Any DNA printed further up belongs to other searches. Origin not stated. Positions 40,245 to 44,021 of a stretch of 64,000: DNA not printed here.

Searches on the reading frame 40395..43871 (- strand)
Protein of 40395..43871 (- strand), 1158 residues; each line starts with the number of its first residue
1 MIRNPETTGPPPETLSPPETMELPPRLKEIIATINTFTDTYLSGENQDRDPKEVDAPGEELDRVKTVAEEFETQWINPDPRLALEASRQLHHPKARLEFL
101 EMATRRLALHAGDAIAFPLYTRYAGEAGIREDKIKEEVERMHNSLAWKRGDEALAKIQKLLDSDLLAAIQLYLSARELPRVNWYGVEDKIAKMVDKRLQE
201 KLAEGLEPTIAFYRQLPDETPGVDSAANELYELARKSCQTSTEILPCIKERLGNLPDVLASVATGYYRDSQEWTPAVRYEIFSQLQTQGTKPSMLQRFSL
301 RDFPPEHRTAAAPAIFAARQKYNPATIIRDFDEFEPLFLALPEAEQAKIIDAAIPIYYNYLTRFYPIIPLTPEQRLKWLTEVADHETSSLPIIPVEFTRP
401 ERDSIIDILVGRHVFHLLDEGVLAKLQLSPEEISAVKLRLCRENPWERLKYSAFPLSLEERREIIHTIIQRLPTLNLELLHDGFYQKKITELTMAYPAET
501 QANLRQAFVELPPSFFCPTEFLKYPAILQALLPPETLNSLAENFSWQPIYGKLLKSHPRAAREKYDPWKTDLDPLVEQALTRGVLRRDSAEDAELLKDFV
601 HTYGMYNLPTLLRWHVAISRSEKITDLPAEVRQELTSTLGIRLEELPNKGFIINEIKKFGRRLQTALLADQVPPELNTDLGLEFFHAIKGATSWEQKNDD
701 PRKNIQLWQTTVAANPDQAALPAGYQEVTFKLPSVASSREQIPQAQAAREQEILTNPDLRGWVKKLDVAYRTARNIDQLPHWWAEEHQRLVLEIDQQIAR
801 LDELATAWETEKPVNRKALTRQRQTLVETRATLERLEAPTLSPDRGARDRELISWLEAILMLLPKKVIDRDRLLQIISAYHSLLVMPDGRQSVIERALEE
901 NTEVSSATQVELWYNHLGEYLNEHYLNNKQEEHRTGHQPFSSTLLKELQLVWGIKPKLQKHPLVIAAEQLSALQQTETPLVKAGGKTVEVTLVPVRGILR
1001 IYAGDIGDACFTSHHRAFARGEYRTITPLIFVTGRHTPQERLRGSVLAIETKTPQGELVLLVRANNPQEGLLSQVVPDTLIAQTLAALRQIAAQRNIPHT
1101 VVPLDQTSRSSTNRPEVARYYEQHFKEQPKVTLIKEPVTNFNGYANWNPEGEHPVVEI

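Call 3: search_protein_families(library=pfam, proteins=[window:40395-43871:-], max_evalue=0.01)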
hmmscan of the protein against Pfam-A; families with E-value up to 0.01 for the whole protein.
window:40395-43871:- (1158 aa): 0 families

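Call 5: search_protein_families(library=ncbifam, proteins=[window:40395-43871:-], max_evalue=0.1)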
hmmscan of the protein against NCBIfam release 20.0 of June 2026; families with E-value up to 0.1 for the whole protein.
window:40395-43871:- (1158 aa): 0 families

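Call 6: search_solved_structures(query=window:40395-43871:-, max_evalue=10)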
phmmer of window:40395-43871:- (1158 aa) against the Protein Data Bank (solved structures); distinct sequences matched with E-value up to 10: 1.
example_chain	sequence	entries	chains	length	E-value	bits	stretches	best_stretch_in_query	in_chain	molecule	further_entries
7n8y_A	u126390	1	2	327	1.6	9.9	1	294-335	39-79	Phenylalanine--tRNA ligase alpha subunit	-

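Call 7: find_homologous_proteins(query=window:40395-43871:-, max_evalue=0.001)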
Query window:40395-43871:- (1158 aa): 2 proteins with E <= 0.001 among 8000 candidates.
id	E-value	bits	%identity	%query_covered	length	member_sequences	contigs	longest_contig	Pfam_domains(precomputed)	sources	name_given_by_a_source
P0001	0.0e+0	2618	100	100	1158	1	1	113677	-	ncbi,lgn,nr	ncbi:MAG: hypothetical protein HYV42_05205 [Candidatus Magasanikbacteria bacterium]|nr:hypothetical 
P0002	2.5e-8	51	30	12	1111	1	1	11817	-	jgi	jgi:hypothetical protein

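Call 11: find_encoding_contigs(protein=P0002, flank=10000)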
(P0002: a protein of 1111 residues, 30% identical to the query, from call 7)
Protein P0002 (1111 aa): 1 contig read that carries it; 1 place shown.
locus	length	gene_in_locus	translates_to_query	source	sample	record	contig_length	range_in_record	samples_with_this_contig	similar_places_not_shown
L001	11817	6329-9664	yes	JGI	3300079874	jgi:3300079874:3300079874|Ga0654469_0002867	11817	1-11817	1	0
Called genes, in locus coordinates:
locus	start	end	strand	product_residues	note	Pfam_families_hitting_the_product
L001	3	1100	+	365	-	?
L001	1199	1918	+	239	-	PF01027:Bax1-I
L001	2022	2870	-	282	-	-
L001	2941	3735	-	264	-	-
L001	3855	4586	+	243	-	-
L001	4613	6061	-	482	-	PF00933:Glyco_hydro_3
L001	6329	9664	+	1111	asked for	-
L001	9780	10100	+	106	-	-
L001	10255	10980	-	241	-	-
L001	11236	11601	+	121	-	-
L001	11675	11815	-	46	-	?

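Call 12: search_protein_families(library=padloc, proteins=[window:40395-43871:-, P0002], max_evalue=0.1)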
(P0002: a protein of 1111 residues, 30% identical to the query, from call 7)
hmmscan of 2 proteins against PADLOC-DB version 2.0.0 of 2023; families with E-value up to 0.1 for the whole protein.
window:40395-43871:- (1158 aa): 1 family
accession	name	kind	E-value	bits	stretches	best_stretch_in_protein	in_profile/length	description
PDLC02026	Cas1fv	-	0.0086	13.3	1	769-832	103-166/314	-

P0002 (1111 aa): 0 families

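Call 13: search_protein_families(library=phrogs, proteins=[window:40395-43871:-, P0002], max_evalue=0.1)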
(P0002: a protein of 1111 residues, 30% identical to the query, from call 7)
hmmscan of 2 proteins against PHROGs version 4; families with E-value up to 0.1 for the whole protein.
window:40395-43871:- (1158 aa): 0 families

P0002 (1111 aa): 0 families

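Call 33: search_protein_representatives(protein=window:40395-43871:-)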
Query: 1158 residues. Proteins with E-value up to 0.001 (for the whole library): 588; up to 1e-10: 298; up to 1e-30: 161. The best 150 are listed.
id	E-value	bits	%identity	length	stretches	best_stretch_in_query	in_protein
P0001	0.0e+00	2618.4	100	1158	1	1-1158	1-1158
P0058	1.1e-179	616.6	39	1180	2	405-1158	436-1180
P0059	1.3e-159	550.0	37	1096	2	501-1158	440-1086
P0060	1.5e-153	530.0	43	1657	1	496-1158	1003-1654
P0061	1.6e-148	513.3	40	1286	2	399-1158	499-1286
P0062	1.0e-138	480.9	38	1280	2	518-1158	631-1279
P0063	2.3e-136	473.1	36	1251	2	427-1158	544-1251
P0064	1.4e-134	467.1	40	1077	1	543-1157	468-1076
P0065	1.1e-133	464.2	40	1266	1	542-1158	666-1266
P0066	1.1e-133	464.2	40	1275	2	517-1158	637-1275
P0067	2.2e-133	463.2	38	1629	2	517-1158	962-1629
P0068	1.2e-126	440.8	42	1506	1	557-1157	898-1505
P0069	1.1e-125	437.6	41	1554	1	544-1154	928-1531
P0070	2.3e-124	433.3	39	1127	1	541-1148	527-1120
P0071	1.5e-118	414.1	38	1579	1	544-1155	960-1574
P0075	6.3e-106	372.3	37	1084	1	539-1158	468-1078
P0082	7.3e-102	358.8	35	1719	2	542-1156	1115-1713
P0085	9.9e-100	351.8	36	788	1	542-1156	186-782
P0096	2.1e-90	320.9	35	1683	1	543-1151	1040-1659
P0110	4.8e-82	293.2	33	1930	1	531-1156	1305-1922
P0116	2.8e-80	287.3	34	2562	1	539-1157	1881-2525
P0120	2.3e-78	281.0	33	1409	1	537-1158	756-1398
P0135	8.4e-69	249.3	31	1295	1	522-1158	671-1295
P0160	2.3e-60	221.4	28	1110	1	537-1156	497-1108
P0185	2.6e-52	194.7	24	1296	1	542-1158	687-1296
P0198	1.2e-42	162.7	30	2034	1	554-1158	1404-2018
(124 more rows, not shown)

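Call 41: search_protein_families(library=pfam, alignment_id=A5, max_evalue=0.001)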
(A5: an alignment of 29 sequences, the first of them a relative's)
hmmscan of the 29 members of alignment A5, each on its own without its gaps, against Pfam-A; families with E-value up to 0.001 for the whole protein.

A. member 1, P0001 (1158 aa): 0 families

B. families by the number of members that match (of 29 scanned): 2 families
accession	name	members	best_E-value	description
PF10805.13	DUF2730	1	0.0007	Protein of unknown function (DUF2730)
PF14671.11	DSPn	1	0.00081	Dual specificity protein phosphatase, N-terminal half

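Call 47: find_encoding_contigs(protein=P0058, flank=6000, max_places=2)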
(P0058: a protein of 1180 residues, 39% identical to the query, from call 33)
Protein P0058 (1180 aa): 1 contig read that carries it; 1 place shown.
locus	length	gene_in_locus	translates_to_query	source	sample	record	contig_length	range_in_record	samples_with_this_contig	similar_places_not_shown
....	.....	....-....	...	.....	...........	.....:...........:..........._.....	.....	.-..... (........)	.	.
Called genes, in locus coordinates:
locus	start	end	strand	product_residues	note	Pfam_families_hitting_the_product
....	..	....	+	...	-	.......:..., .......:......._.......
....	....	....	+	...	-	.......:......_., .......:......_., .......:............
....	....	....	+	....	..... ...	-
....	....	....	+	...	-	-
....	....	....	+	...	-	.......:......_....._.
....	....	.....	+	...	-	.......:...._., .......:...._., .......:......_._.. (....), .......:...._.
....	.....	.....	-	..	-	-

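Call 49: find_encoding_contigs(protein=P0059, flank=6000, max_places=2)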
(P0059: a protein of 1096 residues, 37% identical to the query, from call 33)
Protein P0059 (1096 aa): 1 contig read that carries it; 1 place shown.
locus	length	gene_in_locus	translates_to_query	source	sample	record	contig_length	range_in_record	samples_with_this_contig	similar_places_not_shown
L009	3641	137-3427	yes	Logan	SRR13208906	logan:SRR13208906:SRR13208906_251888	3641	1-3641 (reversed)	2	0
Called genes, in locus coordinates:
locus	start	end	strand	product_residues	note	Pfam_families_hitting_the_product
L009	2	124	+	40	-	?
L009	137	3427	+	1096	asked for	-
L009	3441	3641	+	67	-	?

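Call 50: find_encoding_contigs(protein=P0061, flank=6000, max_places=2)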
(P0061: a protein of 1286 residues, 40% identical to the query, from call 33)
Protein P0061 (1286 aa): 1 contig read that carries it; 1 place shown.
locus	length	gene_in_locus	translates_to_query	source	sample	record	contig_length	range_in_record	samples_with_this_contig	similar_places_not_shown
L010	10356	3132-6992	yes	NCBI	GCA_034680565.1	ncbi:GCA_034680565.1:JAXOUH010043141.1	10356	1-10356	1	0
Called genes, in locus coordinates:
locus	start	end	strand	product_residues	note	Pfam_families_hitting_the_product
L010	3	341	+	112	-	?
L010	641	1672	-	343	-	PF00578:AhpC-TSA, PF08534:Redoxin, PF13905:Thioredoxin_8, PF17991:Thioredoxin_10, PF17996:CE2_N (faint)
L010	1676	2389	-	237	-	PF02683:DsbD_TM, PF13386:DsbD_2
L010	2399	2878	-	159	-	PF00085:Thioredoxin, PF00578:AhpC-TSA (weak)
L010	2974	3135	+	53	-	-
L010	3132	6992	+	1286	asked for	-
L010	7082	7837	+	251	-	PF01628:HrcA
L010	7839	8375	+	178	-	PF01025:GrpE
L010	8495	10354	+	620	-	?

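Call 51: find_encoding_contigs(protein=P0064, flank=6000, max_places=2)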
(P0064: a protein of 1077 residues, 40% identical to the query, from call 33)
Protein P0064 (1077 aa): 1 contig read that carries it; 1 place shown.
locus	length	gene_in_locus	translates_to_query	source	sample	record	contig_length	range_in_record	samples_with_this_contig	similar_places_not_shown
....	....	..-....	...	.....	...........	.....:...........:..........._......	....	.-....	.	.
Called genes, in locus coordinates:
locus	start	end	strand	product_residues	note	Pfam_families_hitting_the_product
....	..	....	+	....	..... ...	-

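Call 56: list_cluster_members(proteins=[P0060, P0061, P0062, P0063, P0065, P0067, P0068, P0116, P0110, P0085])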
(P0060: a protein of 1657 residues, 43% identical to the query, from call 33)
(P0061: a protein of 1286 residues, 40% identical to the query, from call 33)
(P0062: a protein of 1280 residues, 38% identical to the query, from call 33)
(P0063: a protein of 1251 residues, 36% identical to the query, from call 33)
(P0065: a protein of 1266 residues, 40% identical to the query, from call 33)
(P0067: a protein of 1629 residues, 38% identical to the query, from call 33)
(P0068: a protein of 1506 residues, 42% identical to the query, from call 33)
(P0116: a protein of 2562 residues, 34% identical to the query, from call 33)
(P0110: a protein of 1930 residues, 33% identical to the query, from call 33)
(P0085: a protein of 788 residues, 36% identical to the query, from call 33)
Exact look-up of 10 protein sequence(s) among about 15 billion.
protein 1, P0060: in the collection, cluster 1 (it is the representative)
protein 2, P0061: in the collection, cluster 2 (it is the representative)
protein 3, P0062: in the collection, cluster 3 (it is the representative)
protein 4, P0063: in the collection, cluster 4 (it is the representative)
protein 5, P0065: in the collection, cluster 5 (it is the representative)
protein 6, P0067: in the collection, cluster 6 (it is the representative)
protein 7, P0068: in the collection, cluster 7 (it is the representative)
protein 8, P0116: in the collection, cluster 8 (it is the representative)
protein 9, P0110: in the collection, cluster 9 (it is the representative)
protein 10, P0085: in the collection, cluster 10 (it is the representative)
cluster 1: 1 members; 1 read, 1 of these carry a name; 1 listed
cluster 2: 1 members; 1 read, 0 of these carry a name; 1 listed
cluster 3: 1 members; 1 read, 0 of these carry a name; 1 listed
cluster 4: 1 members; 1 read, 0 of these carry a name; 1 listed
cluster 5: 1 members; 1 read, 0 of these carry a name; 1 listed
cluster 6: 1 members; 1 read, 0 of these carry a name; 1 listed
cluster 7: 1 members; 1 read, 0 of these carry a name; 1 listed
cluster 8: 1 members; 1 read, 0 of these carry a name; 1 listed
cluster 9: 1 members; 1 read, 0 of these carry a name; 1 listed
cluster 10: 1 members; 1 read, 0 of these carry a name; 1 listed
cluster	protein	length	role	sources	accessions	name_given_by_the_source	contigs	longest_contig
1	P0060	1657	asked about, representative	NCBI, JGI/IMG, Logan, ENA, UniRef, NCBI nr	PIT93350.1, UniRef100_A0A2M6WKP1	MAG: hypothetical protein COU06_00535 [Candidatus Harrisonbacteria bacterium ... | Uncharacterized protein n=1 Tax=Candidatus Harrisonbacteria bacterium ...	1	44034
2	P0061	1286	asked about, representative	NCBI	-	-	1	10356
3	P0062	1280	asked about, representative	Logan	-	-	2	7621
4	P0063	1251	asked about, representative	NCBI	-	-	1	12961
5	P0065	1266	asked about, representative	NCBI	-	-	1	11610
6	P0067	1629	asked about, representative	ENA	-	-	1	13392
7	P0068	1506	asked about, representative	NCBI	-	-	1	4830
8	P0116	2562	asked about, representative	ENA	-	-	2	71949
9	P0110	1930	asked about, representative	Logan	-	-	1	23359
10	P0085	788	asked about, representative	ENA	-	-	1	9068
